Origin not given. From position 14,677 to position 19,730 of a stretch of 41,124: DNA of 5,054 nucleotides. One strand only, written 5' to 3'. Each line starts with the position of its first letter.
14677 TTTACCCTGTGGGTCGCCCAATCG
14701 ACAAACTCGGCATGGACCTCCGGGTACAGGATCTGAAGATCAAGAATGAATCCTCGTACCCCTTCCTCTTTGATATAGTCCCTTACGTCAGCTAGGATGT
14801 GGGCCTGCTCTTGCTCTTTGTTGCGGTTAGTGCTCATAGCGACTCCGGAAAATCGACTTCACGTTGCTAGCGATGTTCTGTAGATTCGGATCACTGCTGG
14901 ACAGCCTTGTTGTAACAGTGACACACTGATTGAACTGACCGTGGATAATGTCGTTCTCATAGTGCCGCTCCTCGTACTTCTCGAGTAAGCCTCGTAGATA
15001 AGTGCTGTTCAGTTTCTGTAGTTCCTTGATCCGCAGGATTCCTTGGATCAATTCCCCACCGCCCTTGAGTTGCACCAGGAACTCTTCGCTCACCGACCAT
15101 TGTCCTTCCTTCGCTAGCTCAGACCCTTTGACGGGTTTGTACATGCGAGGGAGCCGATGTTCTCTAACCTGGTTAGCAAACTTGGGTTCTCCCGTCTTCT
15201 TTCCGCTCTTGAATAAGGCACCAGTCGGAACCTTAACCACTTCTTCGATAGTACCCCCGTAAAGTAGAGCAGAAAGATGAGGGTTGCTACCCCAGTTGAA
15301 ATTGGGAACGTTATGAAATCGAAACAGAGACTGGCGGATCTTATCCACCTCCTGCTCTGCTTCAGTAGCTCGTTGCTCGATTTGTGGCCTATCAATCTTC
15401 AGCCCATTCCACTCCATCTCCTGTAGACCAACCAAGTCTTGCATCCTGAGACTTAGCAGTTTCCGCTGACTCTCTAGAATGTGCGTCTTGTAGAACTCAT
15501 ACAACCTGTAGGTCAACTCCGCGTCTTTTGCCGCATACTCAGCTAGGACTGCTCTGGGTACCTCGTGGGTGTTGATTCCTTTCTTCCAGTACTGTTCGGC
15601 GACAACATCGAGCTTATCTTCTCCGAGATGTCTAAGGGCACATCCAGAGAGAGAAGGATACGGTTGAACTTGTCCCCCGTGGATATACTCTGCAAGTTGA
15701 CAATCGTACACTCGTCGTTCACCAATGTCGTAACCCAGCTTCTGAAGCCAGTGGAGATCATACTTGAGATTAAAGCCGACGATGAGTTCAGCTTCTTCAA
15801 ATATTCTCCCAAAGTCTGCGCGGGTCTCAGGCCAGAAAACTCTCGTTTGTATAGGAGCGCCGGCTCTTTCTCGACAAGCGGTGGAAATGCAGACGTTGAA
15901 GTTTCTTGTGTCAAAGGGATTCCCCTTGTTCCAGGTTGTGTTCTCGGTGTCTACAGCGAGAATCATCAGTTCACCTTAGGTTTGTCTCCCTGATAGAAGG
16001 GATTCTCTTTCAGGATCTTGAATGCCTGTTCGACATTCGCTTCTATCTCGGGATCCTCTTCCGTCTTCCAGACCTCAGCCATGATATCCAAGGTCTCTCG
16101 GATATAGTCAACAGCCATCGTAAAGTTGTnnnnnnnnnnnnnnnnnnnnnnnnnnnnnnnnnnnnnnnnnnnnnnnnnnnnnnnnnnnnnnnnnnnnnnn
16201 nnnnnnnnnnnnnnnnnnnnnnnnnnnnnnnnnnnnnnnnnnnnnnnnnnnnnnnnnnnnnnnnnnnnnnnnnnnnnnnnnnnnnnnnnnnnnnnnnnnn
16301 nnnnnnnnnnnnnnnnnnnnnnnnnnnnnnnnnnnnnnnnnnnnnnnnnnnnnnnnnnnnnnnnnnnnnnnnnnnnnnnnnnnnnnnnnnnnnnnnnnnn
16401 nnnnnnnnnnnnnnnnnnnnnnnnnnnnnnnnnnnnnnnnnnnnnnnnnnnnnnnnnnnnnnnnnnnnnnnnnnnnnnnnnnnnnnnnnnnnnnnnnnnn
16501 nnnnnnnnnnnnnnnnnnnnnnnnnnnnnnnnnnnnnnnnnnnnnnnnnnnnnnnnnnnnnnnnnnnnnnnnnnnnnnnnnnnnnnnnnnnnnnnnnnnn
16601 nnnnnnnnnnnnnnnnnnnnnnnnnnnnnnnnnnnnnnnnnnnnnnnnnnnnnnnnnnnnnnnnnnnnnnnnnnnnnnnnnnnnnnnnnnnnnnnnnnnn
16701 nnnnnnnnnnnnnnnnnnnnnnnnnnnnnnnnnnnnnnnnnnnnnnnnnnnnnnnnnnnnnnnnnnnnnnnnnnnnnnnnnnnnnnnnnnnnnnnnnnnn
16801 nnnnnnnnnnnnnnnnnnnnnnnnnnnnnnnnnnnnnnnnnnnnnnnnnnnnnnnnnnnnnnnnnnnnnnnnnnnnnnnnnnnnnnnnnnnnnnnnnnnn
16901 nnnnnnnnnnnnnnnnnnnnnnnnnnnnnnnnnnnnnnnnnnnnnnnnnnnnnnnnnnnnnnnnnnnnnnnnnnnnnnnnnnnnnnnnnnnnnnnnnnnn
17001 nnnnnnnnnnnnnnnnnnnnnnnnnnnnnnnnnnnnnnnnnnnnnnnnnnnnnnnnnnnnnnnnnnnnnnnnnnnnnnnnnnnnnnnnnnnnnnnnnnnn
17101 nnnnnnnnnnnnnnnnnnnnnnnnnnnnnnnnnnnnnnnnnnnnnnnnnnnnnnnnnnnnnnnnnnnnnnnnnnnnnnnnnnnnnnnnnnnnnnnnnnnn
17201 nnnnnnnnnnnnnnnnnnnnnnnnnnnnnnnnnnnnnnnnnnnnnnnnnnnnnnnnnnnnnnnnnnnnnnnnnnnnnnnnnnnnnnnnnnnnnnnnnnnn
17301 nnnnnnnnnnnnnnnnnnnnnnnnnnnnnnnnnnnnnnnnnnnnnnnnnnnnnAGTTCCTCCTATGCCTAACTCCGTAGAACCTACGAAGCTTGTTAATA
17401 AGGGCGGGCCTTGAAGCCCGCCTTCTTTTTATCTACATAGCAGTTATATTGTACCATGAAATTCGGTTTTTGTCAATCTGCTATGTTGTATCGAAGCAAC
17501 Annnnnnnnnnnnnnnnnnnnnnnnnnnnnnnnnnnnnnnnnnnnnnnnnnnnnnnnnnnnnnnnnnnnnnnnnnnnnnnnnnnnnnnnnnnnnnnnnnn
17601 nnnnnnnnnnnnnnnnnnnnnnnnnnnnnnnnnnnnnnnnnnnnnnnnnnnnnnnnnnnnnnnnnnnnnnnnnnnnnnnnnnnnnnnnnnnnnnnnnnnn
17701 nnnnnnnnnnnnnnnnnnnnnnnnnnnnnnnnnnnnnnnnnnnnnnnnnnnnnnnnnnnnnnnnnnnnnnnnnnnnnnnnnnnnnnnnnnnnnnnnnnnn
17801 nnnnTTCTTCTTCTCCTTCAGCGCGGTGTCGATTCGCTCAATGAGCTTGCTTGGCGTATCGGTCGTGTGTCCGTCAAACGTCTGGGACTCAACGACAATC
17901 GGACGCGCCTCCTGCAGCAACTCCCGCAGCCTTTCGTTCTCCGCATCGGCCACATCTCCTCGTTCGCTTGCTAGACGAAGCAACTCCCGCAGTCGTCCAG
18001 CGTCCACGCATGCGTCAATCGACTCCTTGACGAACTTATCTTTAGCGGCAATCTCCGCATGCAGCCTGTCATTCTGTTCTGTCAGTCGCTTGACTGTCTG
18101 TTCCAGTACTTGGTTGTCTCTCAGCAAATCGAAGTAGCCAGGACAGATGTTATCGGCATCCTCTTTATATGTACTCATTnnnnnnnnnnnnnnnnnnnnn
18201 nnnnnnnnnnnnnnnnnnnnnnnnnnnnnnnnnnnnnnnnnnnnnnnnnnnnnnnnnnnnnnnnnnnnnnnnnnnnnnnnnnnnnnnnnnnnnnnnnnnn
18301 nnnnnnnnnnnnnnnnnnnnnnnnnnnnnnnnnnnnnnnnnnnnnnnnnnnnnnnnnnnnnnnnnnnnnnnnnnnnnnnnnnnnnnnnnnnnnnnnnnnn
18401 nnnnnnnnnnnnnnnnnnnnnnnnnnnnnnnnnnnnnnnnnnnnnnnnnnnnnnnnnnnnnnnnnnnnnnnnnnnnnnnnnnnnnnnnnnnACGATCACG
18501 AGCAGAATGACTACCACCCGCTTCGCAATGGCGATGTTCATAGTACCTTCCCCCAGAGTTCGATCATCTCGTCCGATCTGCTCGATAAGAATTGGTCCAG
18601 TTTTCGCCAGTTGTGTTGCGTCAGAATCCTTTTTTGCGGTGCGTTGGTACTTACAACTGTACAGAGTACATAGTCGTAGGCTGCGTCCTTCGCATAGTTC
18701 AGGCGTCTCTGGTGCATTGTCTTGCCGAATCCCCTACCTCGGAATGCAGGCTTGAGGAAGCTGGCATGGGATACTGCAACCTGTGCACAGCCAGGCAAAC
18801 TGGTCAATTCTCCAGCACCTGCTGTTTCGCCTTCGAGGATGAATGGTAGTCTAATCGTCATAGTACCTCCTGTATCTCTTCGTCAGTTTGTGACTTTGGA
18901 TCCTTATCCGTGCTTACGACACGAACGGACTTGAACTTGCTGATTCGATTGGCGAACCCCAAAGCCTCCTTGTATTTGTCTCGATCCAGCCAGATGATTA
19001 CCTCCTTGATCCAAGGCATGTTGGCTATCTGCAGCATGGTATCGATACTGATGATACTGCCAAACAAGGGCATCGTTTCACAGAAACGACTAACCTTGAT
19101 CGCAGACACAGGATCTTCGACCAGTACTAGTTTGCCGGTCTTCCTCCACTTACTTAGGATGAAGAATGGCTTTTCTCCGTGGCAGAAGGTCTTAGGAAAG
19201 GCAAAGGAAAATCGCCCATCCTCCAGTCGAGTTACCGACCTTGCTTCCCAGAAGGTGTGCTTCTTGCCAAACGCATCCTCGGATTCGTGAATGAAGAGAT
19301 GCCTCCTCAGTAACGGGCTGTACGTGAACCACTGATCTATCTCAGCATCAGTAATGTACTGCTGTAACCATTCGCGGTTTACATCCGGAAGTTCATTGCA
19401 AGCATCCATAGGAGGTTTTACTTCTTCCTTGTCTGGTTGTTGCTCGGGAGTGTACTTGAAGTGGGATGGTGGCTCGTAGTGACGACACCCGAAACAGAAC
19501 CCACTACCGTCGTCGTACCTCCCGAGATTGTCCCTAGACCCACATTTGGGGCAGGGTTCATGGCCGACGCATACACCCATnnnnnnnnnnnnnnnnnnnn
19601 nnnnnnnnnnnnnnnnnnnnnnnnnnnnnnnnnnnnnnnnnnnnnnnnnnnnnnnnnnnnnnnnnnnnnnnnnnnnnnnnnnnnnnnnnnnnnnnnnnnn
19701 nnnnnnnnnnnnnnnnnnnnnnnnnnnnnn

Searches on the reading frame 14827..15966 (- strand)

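Call 12: search_protein_families(library=phrogs, proteins=[window:14827-15966:-], max_evalue=0.001)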
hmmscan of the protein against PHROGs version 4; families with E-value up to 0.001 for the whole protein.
window:14827-15966:- (379 aa): 3 families
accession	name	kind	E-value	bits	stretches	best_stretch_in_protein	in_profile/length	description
phrog_17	-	DNA, RNA and nucleotide metabolism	5.9e-53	181.2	1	2-376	672-1003/1445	DNA polymerase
phrog_9556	-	DNA, RNA and nucleotide metabolism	2.7e-52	179.2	2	4-247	8-278/441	DNA polymerase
phrog_12241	-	DNA, RNA and nucleotide metabolism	1.7e-13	51.4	1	52-374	188-500/502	DNA polymerase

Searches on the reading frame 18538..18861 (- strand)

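Call 11: search_protein_families(library=phrogs, proteins=[window:18538-18861:-], max_evalue=0.001)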
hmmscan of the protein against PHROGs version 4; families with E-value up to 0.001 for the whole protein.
window:18538-18861:- (107 aa): 1 family
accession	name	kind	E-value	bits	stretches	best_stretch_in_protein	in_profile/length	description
phrog_1249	-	other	0.00016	22.5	1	26-94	87-155/180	acetyltransferase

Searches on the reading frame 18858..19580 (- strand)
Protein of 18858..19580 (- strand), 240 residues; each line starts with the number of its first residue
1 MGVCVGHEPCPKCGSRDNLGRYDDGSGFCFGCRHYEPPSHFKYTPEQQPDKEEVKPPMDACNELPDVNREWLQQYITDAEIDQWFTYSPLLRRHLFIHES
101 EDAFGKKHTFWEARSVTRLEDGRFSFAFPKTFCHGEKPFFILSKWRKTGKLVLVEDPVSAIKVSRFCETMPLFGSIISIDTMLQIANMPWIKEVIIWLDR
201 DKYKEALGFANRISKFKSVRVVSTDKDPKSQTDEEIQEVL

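Call 11: search_protein_families(library=phrogs, proteins=[window:18858-19580:-], max_evalue=0.001)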
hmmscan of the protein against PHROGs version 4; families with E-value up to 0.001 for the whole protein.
window:18858-19580:- (240 aa): 3 families
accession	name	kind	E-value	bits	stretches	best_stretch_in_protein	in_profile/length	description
phrog_47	-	DNA, RNA and nucleotide metabolism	1e-08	35.2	1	10-240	55-330/947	DNA primase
phrog_239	-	DNA, RNA and nucleotide metabolism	1.9e-08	34.7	1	5-201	40-261/801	DNA primase/helicase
phrog_22173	-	DNA, RNA and nucleotide metabolism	2.1e-06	28.7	1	144-240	30-130/133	DNA primase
